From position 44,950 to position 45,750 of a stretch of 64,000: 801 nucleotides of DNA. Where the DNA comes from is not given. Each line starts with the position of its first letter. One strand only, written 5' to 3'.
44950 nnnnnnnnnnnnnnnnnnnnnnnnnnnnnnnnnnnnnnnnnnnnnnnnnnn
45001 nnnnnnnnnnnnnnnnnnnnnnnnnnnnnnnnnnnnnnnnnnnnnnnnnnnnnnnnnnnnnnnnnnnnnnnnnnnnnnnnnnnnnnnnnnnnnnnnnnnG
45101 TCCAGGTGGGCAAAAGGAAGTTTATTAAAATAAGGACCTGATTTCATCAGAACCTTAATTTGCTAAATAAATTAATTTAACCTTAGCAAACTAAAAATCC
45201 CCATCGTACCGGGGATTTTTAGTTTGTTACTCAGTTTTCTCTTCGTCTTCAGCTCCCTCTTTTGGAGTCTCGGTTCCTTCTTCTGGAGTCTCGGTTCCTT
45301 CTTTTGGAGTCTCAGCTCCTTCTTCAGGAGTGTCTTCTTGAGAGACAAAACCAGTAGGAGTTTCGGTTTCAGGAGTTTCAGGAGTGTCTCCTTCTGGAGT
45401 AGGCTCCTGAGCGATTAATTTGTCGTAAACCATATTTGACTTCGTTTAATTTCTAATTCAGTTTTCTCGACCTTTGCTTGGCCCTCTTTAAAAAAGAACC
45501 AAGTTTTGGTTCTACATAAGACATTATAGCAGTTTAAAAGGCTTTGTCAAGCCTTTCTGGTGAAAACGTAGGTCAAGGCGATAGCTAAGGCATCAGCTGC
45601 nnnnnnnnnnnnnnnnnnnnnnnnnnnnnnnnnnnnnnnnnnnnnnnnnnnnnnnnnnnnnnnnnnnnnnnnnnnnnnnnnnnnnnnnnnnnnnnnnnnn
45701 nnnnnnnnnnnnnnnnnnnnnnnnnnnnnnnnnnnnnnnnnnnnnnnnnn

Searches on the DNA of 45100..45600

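Call 13: search_rna_families(source=window, start=45100, end=45600, threshold=evalue, max_evalue=10, show_alignments=2)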
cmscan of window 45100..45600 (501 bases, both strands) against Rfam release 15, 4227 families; matches with E-value up to 10: 21.
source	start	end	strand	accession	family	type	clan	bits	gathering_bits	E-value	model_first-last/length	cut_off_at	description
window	45162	45225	+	RF02495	ohsC_RNA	Gene; antitoxin;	-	29.8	50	0.015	1-77/77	no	Oppression of Hydrophobic ORF by sRNA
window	45152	45227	-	RF02351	psRNA14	Gene; sRNA;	-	26.4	60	0.028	1-84/84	no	Proteobacteria sRNA psRNA14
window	45188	45253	-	RF02495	ohsC_RNA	Gene; antitoxin;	-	26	50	0.089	1-77/77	no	Oppression of Hydrophobic ORF by sRNA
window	45141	45228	+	RF02075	STnc230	Gene; sRNA;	-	24.3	50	0.28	1-83/83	no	Enterobacterial sRNA STnc230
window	45165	45251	-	RF01770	rimP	Cis-reg; leader;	-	23.3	47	0.16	1-102/102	no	Gammaprotebacteria rimP leader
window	45155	45228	+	RF02644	Spy490380c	Gene; sRNA;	-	23.3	65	1.5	1-96/96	no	S. pyogenes small RNA Spy490380c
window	45100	45235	+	RF00125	IS128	Gene; sRNA;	-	22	80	0.027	71-209/209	5'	IS128 RNA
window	45100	45220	+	RF01822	RsaJ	Gene; sRNA;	-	19.9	100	0.016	102-287/287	5'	RNA Staph. aureus A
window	45189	45247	-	RF01859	Phe_leader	Cis-reg; leader;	-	18.7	55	1.4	1-125/125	no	Phenylalanine leader peptide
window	45195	45299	-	RF00195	RsmY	Gene; sRNA;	CL00106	18.4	57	0.026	1-121/121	no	RsmY RNA family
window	45184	45228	+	RF03839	MIR2599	Gene; miRNA;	-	18.2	120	0.85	1-132/132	no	MIR2599 microRNA precursor family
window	45185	45268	-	RF02075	STnc230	Gene; sRNA;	-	18.1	50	5.3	1-83/83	no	Enterobacterial sRNA STnc230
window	45167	45284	+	RF01770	rimP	Cis-reg; leader;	-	17.8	47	2.5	1-102/102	no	Gammaprotebacteria rimP leader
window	45155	45193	-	RF03313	mir-1468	Gene; miRNA;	-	17.3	95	1.7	24-64/86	no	mir-1468 microRNA precursor family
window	45427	45561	+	RF01859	Phe_leader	Cis-reg; leader;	-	16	55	5.9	1-125/125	no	Phenylalanine leader peptide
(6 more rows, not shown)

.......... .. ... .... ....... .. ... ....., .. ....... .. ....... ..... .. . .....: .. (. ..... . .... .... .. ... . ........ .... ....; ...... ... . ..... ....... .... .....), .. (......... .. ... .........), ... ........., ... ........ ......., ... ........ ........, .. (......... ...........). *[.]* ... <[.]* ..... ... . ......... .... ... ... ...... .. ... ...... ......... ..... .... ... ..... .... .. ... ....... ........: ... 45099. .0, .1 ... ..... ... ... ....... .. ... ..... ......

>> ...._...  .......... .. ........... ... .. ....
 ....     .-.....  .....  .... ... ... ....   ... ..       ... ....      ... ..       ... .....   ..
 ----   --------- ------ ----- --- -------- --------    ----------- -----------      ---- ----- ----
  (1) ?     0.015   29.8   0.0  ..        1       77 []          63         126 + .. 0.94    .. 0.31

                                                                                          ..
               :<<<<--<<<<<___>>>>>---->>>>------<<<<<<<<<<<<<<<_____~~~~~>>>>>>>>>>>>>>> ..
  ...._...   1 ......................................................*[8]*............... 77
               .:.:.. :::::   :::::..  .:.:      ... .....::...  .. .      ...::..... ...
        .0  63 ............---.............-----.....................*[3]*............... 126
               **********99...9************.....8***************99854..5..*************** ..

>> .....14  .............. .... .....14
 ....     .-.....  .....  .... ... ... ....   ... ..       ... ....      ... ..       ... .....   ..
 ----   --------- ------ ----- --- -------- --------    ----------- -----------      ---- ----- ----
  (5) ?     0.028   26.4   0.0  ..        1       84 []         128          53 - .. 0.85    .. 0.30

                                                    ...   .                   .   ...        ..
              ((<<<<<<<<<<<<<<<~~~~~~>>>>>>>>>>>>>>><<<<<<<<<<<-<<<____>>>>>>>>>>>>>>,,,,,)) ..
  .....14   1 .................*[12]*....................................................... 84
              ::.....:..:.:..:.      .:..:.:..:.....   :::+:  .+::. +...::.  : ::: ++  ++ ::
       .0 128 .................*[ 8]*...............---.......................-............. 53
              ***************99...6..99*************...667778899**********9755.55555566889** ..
